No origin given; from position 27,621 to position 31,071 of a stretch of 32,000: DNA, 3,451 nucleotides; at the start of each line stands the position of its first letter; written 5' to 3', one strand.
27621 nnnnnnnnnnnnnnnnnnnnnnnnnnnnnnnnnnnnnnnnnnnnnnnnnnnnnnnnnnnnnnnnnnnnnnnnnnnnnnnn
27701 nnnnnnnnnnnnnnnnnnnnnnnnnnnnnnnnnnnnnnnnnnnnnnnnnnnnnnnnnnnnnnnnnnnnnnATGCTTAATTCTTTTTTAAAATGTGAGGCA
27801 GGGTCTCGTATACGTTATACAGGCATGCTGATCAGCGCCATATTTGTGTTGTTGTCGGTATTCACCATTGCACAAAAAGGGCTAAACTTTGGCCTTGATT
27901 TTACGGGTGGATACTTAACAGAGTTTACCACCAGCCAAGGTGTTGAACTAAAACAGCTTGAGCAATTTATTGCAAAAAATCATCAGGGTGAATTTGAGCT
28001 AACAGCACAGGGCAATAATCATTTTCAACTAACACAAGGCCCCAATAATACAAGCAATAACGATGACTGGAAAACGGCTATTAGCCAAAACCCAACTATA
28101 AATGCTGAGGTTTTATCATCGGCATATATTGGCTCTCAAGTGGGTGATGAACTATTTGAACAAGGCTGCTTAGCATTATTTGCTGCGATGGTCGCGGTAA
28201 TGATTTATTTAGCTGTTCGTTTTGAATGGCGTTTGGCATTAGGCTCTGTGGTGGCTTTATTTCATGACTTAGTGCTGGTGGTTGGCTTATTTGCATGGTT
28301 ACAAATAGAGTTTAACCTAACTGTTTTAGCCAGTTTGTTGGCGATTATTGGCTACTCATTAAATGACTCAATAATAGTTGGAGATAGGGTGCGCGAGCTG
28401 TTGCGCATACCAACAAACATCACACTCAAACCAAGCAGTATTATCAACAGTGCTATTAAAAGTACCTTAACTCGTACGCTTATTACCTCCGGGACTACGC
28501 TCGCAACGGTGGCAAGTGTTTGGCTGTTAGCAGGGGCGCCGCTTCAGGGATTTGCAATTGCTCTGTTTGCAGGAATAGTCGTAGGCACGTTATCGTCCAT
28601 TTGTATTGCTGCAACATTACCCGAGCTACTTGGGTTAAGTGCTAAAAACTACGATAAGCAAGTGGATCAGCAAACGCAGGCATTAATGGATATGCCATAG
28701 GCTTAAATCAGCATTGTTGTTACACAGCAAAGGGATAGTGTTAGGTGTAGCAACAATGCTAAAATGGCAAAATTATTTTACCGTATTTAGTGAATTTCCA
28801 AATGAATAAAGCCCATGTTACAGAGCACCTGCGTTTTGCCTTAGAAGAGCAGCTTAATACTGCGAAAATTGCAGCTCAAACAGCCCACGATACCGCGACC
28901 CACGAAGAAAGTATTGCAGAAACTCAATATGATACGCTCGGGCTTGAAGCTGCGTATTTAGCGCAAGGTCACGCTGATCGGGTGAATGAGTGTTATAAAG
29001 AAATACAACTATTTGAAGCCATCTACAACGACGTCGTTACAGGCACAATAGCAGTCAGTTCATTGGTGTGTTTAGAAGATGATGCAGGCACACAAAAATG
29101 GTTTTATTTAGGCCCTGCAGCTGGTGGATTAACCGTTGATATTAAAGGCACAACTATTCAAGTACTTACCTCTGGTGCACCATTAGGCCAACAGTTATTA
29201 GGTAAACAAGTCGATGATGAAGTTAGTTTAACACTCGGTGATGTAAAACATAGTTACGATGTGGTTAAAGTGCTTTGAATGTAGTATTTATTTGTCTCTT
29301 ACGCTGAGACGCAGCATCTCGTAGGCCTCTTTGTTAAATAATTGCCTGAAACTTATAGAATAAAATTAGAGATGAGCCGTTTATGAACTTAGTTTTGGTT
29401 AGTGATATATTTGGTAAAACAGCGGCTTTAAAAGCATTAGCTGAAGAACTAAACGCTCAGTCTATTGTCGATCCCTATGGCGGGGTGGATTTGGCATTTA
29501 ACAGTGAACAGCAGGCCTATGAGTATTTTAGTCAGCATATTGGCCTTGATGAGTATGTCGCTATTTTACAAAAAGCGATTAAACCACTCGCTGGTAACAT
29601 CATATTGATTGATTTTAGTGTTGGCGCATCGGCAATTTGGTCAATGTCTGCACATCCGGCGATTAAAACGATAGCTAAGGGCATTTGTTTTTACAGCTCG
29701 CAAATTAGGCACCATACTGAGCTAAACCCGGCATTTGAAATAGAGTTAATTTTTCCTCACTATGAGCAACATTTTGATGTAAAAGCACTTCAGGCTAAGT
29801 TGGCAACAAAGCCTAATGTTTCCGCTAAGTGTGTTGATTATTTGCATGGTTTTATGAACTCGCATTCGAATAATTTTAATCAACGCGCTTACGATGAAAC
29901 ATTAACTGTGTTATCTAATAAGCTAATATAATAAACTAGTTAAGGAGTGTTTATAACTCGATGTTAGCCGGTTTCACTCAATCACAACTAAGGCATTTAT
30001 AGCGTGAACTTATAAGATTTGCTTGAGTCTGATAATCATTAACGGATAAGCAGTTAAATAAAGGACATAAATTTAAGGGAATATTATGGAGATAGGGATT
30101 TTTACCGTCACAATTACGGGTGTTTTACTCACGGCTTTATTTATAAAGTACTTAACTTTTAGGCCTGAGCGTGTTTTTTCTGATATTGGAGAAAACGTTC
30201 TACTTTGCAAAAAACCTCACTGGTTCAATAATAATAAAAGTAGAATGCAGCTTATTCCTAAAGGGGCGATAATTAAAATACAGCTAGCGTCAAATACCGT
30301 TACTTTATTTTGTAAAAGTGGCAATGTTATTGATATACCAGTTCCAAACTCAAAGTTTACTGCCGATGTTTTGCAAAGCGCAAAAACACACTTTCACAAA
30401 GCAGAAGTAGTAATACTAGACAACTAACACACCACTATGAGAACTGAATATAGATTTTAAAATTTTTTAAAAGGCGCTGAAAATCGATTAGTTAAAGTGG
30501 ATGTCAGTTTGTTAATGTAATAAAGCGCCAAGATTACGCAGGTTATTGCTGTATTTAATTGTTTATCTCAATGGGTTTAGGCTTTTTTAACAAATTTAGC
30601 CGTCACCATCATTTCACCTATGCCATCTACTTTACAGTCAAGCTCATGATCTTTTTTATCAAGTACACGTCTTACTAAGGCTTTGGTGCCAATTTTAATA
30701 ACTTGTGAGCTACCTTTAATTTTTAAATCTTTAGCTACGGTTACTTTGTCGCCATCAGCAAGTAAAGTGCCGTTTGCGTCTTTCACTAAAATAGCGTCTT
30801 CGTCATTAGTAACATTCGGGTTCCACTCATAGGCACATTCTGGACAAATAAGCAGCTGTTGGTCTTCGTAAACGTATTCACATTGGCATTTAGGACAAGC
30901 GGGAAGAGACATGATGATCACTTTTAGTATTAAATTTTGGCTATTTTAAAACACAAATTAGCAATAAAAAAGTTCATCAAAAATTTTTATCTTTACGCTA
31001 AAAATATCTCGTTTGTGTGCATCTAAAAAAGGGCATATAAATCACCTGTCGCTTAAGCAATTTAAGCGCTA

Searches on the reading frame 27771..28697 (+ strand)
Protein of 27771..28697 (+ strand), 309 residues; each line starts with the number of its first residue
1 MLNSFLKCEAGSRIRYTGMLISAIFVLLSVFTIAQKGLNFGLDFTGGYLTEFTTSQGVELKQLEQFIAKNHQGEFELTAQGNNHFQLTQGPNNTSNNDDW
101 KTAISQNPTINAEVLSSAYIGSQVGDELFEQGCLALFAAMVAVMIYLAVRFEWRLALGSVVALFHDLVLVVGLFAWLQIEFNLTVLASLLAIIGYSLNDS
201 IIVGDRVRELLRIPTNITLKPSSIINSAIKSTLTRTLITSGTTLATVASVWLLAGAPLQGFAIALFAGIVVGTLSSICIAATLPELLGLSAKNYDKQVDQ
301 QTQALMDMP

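Call 3: search_protein_families(library=pfam, proteins=[window:27771-28697:+], max_evalue=1)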
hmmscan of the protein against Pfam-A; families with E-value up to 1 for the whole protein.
window:27771-28697:+ (309 aa): 2 families
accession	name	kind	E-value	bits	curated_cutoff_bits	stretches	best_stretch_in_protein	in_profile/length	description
PF02355.23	SecD_SecF_C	-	2.5e-57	193.8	20.5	1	109-283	10-182/189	Protein export membrane protein SecD/SecF, C-terminal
PF07549.19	Sec_GG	-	3.5e-06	26.8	20.3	1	33-58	3-28/28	SecD/SecF GG Motif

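Call 4: search_protein_families(library=ncbifam, proteins=[window:27771-28697:+], max_evalue=1)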
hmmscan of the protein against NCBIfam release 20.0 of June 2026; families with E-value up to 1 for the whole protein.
window:27771-28697:+ (309 aa): 25 families
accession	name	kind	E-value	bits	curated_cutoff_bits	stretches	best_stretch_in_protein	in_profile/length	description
TIGR00966.2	transloc_SecF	equivalog_domain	1.1e-78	264.5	160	1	13-283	5-275/279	protein translocase subunit SecF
NF009583.0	PRK13024.1-3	subfamily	3.7e-77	260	721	1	15-300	463-746/755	protein translocase subunit SecDF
NF011315.0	PRK14726.1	equivalog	6e-56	190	1249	1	13-303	551-843/855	protein translocase subunit SecDF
NF009585.0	PRK13024.1-5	equivalog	7.9e-48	163.2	1037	2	99-297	784-985/993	protein translocase subunit SecDF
NF009581.0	PRK13024.1-1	equivalog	2.1e-47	161.8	1058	1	19-286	459-728/752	protein translocase subunit SecDF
TIGR00916.1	2A0604s01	subfamily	1.2e-46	159.3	148.6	1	111-277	69-231/231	SecD/SecF family protein translocase subunit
NF009584.0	PRK13024.1-4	equivalog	1.6e-44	152.5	1171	1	20-287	462-731/759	protein translocase subunit SecDF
NF009580.0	PRK13023.1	equivalog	2.2e-42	145.2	1153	1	13-296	474-759/775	protein translocase subunit SecDF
NF009582.0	PRK13024.1-2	equivalog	1.5e-30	105.9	723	1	19-283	536-820/859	protein translocase subunit SecDF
NF009540.0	PRK12911.1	equivalog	8.5e-29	99.6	1878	1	116-283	1220-1390/1403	bifunctional preprotein translocase subunit SecD/SecF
NF046001.1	SecDF_plasm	equivalog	5.7e-26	90.8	500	1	17-283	548-842/878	protein translocase subunit SecDF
NF006218.0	PRK08343.1-4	subfamily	3.2e-16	59.2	383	2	118-275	228-376/392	preprotein translocase subunit SecD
TIGR01129.1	secD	equivalog_domain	1.3e-15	57.5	244.4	1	112-282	230-395/397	protein translocase subunit SecD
NF006354.0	PRK08578.1-2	equivalog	1.8e-15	57.1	353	1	20-256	24-241/296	preprotein translocase subunit SecF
NF041305.1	SecF_Halo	equivalog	2.2e-14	53.5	420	1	19-271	26-267/289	protein translocase subunit SecF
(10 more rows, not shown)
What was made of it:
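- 27771..28700 (+): secF, 309 aa, overlapping secD by 8 nt. Pfam Sec_GG and SecD_SecF_C; NCBIfam TIGR00966 at 264.5 bits (calls 3, 4).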

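Call 69: search_protein_representatives(protein=window:27771-28697:+)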
Query: 309 residues. Proteins with E-value up to 0.001 (for the whole library): 11482; up to 1e-10: 7343; up to 1e-30: 1506. The best 150 are listed.
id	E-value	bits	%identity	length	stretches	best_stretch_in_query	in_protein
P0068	7.0e-118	409.4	65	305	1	4-309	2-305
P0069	1.2e-89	316.8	54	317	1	12-305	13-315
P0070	8.1e-83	294.4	53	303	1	13-295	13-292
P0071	1.3e-69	251.1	46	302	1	8-295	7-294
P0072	4.5e-69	249.3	49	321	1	15-300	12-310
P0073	6.0e-68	245.6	35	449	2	13-282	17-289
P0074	3.1e-67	243.3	47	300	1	15-307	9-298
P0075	6.5e-66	238.9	47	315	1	10-298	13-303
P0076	3.2e-65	236.6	56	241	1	94-298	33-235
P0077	8.6e-61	222.1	47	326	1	12-294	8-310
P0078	5.6e-59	216.2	43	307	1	11-297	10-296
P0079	4.9e-58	213.1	44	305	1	15-298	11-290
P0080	3.4e-57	210.3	33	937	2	19-292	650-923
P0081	2.2e-56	207.6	33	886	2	17-304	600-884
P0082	1.7e-55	204.7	39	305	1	19-301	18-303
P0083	4.8e-55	203.3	41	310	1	11-292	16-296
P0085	2.5e-54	200.9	40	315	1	14-304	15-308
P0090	9.4e-53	195.7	42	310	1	20-295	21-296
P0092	1.7e-51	191.6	40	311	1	16-293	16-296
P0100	9.7e-50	185.9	37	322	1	18-293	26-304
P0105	3.2e-49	184.2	37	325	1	13-293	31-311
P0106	3.7e-49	184.0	38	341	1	12-294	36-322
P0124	1.5e-46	175.4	39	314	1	13-293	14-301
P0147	1.4e-45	172.2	38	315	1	23-287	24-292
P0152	2.4e-45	171.4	36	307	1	16-291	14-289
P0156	3.5e-45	170.9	38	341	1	17-297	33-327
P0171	1.8e-44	168.6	39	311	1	20-283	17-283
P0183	3.8e-44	167.5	42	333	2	98-290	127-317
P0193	1.1e-43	166.0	36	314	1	17-297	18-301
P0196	1.2e-43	165.9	37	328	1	15-300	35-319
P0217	3.6e-43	164.3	37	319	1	4-283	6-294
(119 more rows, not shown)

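Call 71: list_cluster_members(proteins=[P0100, P0156, P0105, P0092, P0085, P0171, P0152, P0068, P0069, P0070])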
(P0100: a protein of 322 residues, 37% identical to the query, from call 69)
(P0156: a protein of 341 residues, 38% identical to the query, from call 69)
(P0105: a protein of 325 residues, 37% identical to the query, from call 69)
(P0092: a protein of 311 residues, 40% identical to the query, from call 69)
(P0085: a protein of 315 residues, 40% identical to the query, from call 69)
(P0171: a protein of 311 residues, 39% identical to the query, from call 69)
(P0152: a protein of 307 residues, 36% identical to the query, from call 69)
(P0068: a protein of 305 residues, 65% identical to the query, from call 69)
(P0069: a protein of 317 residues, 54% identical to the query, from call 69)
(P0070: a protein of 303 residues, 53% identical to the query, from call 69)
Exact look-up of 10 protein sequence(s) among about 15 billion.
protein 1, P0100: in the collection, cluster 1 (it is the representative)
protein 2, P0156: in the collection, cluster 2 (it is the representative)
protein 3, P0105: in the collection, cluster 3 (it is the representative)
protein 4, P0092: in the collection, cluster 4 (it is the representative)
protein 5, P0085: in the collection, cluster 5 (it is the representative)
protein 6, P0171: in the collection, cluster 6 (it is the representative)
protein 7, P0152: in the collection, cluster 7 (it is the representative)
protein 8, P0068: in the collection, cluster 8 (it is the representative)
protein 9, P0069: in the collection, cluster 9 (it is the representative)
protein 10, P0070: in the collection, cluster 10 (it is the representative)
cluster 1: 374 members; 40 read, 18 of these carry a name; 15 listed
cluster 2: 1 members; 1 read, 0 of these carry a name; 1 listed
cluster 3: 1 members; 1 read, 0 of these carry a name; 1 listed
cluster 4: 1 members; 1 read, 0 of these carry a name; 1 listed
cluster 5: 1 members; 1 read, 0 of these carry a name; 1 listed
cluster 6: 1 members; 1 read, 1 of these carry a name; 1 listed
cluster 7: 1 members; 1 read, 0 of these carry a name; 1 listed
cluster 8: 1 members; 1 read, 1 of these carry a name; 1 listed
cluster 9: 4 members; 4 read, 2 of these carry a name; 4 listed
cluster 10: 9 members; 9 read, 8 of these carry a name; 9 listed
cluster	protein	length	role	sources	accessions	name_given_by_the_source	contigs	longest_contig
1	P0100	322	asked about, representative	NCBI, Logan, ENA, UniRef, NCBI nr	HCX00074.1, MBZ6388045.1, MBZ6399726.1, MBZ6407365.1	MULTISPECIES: protein translocase subunit SecF [Pantoea] | Protein-export membrane protein SecF n=1 Tax=Pantoea piersonii TaxID=2364647 ...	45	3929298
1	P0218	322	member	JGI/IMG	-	preprotein translocase subunit SecF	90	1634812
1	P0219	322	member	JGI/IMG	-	preprotein translocase subunit SecF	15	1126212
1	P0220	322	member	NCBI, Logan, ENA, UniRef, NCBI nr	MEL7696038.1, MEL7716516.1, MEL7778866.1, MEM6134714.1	protein-export membrane protein SecF [Pantoea conspicua] | Protein-export membrane protein SecF n=2 Tax=Pantoea TaxID=53335 RepID=A0A1X1BYF3_9GAMM | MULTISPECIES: protein translocase subunit SecF [Pantoea]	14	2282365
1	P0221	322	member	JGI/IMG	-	preprotein translocase subunit SecF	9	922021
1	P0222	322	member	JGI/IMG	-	preprotein translocase subunit SecF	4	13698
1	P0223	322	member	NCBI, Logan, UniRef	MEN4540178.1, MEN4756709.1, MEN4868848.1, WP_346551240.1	protein translocase subunit SecF [Pantoea agglomerans] | protein translocase subunit SecF n=1 Tax=Enterobacter agglomerans TaxID=549 ...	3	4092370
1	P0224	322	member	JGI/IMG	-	preprotein translocase subunit SecF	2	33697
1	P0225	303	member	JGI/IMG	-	preprotein translocase subunit SecF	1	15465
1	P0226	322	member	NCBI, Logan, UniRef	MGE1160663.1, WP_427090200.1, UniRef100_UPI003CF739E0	protein translocase subunit SecF [Pantoea agglomerans] | protein translocase subunit SecF n=1 Tax=Enterobacter agglomerans TaxID=549 ...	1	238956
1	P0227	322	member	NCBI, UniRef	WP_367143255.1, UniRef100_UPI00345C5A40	protein translocase subunit SecF [Pantoea stewartii] | protein translocase subunit SecF n=1 Tax=Pantoea stewartii TaxID=66269 RepID=UPI00345C5A40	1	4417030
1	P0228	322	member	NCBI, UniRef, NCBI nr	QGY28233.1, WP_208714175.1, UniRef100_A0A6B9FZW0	protein translocase subunit SecF [Pantoea cypripedii] | Protein-export membrane protein SecF n=1 Tax=Pantoea cypripedii TaxID=55209 ...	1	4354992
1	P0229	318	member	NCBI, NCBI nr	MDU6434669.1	MAG: protein translocase subunit SecF, partial [Pantoea sp.] | protein translocase subunit SecF [Pantoea sp.]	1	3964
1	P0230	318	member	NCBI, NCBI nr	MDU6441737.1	MAG: protein translocase subunit SecF, partial [Pantoea sp.] | protein translocase subunit SecF [Pantoea sp.]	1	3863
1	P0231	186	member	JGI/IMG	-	preprotein translocase subunit SecF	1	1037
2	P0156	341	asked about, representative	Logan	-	-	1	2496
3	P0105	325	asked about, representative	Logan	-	-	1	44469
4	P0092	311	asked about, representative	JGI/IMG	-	-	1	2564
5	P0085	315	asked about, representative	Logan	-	-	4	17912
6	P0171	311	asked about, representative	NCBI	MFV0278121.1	MAG: protein translocase subunit SecF, partial [Parahaliea sp.]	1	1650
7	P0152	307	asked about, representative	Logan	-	-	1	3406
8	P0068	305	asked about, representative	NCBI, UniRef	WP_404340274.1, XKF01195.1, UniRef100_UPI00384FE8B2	protein translocase subunit SecF [Pseudoalteromonas mariniglutinosa] | protein translocase subunit SecF n=1 Tax=Pseudoalteromonas mariniglutinosa TaxID=206042 ...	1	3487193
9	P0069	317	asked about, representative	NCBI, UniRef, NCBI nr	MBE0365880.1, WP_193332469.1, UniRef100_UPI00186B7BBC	preprotein translocase subunit SecF [Pseudoalteromonas ulvae UL12] | protein translocase subunit SecF n=1 Tax=Pseudoalteromonas ulvae TaxID=107327 ... | protein translocase subunit SecF [Pseudoalteromonas ulvae]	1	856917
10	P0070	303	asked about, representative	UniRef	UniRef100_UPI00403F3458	protein translocase subunit SecF n=1 Tax=Agarivorans sp. OAG1 TaxID=3082387 ...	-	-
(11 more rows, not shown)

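Call 74: find_homologous_proteins(query=P0156, max_evalue=1e-40)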
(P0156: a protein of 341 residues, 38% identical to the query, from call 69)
Query P0156 (341 aa): 7994 proteins with E <= 1e-40 among 8000 candidates; the best 120 are listed.
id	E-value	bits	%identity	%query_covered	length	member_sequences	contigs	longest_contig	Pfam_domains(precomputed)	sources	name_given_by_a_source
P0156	2.0e-212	722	100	100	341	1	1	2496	PF02355.23,PF07549.20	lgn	-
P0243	1.3e-147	509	71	100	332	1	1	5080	PF02355.23,PF07549.20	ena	-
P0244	1.4e-147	509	71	100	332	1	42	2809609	PF02355.23,PF07549.20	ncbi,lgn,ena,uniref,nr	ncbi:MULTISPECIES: protein translocase subunit SecF [unclassified Gilliamella]|uniref:protein transl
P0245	2.7e-147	508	71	100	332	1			PF02355.23,PF07549.20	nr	nr:protein translocase subunit SecF [Gilliamella apicola]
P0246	3.3e-147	507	71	100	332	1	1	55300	PF02355.23,PF07549.20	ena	-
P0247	3.5e-147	507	71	100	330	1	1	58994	PF02355.23,PF07549.20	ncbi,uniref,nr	ncbi:protein translocase subunit SecF [Gilliamella apicola]|uniref:protein translocase subunit SecF 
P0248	6.7e-147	506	71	100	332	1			PF02355.23,PF07549.20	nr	nr:protein translocase subunit SecF [Gilliamella apicola]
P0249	6.9e-147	506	71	100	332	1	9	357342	PF02355.23,PF07549.20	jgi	jgi:preprotein translocase subunit SecF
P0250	8.8e-147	506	71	100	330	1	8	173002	PF02355.23,PF07549.20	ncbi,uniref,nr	ncbi:protein-export membrane protein SecF [Gilliamella sp. Fer1-1]|uniref:protein translocase subuni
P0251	2.2e-146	505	70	100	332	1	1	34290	PF02355.23,PF07549.20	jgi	jgi:preprotein translocase subunit SecF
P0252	2.4e-146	505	71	99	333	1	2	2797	PF02355.23,PF07549.20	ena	-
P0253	3.2e-146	504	71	100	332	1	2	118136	PF02355.23,PF07549.20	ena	-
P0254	4.2e-146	504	71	99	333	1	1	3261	PF02355.23,PF07549.20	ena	-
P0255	4.4e-146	504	70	100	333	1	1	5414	PF02355.23,PF07549.20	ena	-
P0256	5.8e-146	503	71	99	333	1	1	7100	PF02355.23,PF07549.20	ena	-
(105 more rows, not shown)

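Call 81: find_encoding_contigs(protein=P0105, flank=6000, max_places=1)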
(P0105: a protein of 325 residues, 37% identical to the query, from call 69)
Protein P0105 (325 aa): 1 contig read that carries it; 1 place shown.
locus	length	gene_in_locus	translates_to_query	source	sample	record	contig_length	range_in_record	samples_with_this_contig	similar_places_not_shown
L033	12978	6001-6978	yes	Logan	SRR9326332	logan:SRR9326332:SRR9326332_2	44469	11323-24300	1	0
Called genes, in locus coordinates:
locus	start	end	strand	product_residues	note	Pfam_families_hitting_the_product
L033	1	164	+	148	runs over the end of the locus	PF24574:Nm-ACP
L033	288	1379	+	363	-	PF02547:Queuosine_synth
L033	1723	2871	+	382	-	PF01702:TGT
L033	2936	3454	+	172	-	PF01814:Hemerythrin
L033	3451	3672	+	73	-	PF01206:TusA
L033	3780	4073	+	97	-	PF02699:YajC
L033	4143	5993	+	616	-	PF13721:SecD-TM1, PF07549:Sec_GG (weak), PF21760:SecD_1st, PF22599:SecDF_P1_head, PF02355:SecD_SecF_C, PF03176:MMPL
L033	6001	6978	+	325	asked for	PF07549:Sec_GG, PF02355:SecD_SecF_C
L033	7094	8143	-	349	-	PF01594:AI-2E_transport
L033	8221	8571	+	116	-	PF03960:ArsC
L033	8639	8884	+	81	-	PF03889:ArfA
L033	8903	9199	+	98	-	PF17347:DUF5377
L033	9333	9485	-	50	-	-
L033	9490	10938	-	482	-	PF00497:SBP_bac_3, PF01464:SLT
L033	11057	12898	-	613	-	PF00270:DEAD, PF04851:ResIII (faint), PF00271:Helicase_C, PF25399:DeaD_dimer, PF03880:DbpA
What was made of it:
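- Tried and rejected: One context look-up gave queA-tgt-yajC-secD-secF from an unidentified organism (call 81).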

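Call 83: list_cluster_members(proteins=[P0183, P0147, P0124, P0217, P0196, P0193, P0090, P0106, P0082, P0083])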
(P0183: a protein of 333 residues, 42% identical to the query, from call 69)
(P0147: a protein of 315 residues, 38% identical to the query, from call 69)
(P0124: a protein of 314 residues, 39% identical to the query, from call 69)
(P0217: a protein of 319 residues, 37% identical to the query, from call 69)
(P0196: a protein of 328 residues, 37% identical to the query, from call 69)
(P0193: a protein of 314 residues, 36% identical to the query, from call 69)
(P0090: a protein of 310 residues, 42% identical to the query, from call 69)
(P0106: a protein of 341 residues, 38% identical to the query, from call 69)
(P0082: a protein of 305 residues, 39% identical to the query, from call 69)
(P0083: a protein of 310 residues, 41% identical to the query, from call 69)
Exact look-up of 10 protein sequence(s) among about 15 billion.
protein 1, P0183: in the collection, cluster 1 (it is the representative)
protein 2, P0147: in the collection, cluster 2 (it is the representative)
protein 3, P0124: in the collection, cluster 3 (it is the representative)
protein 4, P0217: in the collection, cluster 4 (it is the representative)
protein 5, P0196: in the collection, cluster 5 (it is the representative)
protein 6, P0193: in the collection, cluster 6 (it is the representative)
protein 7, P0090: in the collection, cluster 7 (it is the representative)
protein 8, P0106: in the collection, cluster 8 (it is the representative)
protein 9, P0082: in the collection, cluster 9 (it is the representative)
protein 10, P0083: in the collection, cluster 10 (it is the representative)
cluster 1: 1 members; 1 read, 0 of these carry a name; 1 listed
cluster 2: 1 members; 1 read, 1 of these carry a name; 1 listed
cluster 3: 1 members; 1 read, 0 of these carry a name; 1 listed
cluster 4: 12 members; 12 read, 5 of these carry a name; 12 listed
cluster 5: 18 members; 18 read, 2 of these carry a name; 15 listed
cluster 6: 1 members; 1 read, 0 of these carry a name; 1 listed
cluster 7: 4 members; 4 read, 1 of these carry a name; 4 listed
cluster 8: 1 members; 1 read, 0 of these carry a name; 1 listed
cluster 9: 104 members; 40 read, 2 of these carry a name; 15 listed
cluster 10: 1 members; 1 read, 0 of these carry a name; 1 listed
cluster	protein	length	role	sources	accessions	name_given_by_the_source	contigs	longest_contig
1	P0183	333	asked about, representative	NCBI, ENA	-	-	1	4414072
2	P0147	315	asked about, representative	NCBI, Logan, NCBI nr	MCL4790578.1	MAG: protein translocase subunit SecF [Gammaproteobacteria bacterium] | protein translocase subunit SecF [Gammaproteobacteria bacterium]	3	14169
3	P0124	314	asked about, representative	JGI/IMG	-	-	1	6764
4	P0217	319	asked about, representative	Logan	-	-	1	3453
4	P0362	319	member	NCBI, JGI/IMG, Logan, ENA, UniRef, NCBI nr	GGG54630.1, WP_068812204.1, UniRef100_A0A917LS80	protein translocase subunit SecF [Pseudohongiella nitratireducens] | Protein-export membrane protein SecF n=2 Tax=Pseudohongiella nitratireducens ...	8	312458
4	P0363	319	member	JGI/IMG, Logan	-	preprotein translocase subunit SecF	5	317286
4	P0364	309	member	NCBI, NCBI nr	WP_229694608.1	protein translocase subunit SecF [Pseudohongiella nitratireducens]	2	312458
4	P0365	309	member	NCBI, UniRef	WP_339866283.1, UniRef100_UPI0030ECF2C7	protein translocase subunit SecF [Pseudohongiella nitratireducens] | protein translocase subunit SecF n=1 Tax=Pseudohongiella nitratireducens TaxID=1768907 ...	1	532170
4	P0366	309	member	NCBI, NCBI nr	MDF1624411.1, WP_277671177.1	MAG: protein translocase subunit SecF [Pseudohongiella nitratireducens] | protein translocase subunit SecF [Pseudohongiella nitratireducens]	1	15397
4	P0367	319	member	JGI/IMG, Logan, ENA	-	-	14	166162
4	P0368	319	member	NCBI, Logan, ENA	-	-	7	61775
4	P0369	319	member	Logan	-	-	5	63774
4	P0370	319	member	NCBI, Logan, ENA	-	-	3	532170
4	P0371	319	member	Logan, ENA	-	-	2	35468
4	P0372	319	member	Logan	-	-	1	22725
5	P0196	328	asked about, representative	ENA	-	-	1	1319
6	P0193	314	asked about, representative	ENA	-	-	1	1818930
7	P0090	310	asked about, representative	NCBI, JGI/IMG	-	preprotein translocase subunit SecF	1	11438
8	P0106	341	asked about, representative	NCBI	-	-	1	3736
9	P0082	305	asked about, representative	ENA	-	-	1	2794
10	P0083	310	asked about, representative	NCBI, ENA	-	-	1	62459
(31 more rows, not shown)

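Call 95: find_homologous_proteins(query=A5, max_evalue=1e-40)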
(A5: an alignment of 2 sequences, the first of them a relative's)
Query A5 (2 sequences) (315 aa, profile of the alignment): 8000 proteins with E <= 1e-40 among 8000 candidates; the best 120 are listed.
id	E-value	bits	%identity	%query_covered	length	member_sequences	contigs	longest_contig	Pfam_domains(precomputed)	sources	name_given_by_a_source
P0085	3.4e-183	626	100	100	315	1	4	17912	PF02355.23,PF07549.20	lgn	-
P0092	2.1e-181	620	59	96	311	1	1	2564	PF02355.23,PF07549.20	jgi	-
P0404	2.6e-180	616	97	100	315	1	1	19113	PF02355.23,PF07549.20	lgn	-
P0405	2.1e-179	613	96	100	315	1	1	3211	PF02355.23,PF07549.20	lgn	-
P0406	1.6e-177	607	95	100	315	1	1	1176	PF02355.23,PF07549.20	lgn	-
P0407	1.7e-177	607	96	100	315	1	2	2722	PF02355.23,PF07549.20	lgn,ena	-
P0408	3.4e-176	603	97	100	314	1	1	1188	PF02355.23,PF07549.20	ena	-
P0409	1.2e-170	585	-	-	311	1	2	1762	PF02355.23,PF07549.20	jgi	-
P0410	1.9e-165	568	-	-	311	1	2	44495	PF02355.23,PF07549.20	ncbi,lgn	-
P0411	2.9e-160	550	58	96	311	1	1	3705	PF02355.23,PF07549.20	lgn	-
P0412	3.7e-160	550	59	96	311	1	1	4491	PF02355.23,PF07549.20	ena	-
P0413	4.8e-160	550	57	96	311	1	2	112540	PF02355.23,PF07549.20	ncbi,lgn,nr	ncbi:MAG: preprotein translocase subunit SecF [Cycloclasticus sp. symbiont of Bathymodiolus heckerae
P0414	6.7e-160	549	59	96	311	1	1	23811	PF02355.23,PF07549.20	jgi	jgi:preprotein translocase subunit SecF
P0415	8.1e-160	549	57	96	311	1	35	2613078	PF02355.23,PF07549.20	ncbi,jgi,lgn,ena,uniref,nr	ncbi:MAG: preprotein translocase subunit SecF [Cycloclasticus pugetii]|jgi:preprotein translocase su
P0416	8.7e-160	549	57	96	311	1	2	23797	PF02355.23,PF07549.20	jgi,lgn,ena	-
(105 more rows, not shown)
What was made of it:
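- Tried and rejected: Two follow-up protein searches landed in Orbaceae and Thiotrichales (calls 74, 95).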

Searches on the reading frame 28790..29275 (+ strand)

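Call 3: search_protein_families(library=pfam, proteins=[window:28790-29275:+], max_evalue=1)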
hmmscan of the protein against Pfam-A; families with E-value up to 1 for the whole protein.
window:28790-29275:+ (162 aa): 1 family
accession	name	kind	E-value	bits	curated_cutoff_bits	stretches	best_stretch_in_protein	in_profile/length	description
PF01272.25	GreA_GreB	-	2.5e-06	27.8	26.9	1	125-161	39-75/77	Transcription elongation factor, GreA/GreB, C-term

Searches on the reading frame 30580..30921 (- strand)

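Call 99: search_protein_families(library=pfam, proteins=[window:30580-30921:-], max_evalue=0.001)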
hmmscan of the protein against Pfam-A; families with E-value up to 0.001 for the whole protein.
window:30580-30921:- (114 aa): 2 families
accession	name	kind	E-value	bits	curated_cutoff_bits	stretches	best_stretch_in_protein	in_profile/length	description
PF03831.20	YjdM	-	1.6e-26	92.4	23.2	1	46-114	1-69/69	PhnA domain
PF08274.17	Zn_Ribbon_YjdM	-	2.2e-13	50.4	30.8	1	5-34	1-30/30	PhnA Zinc-Ribbon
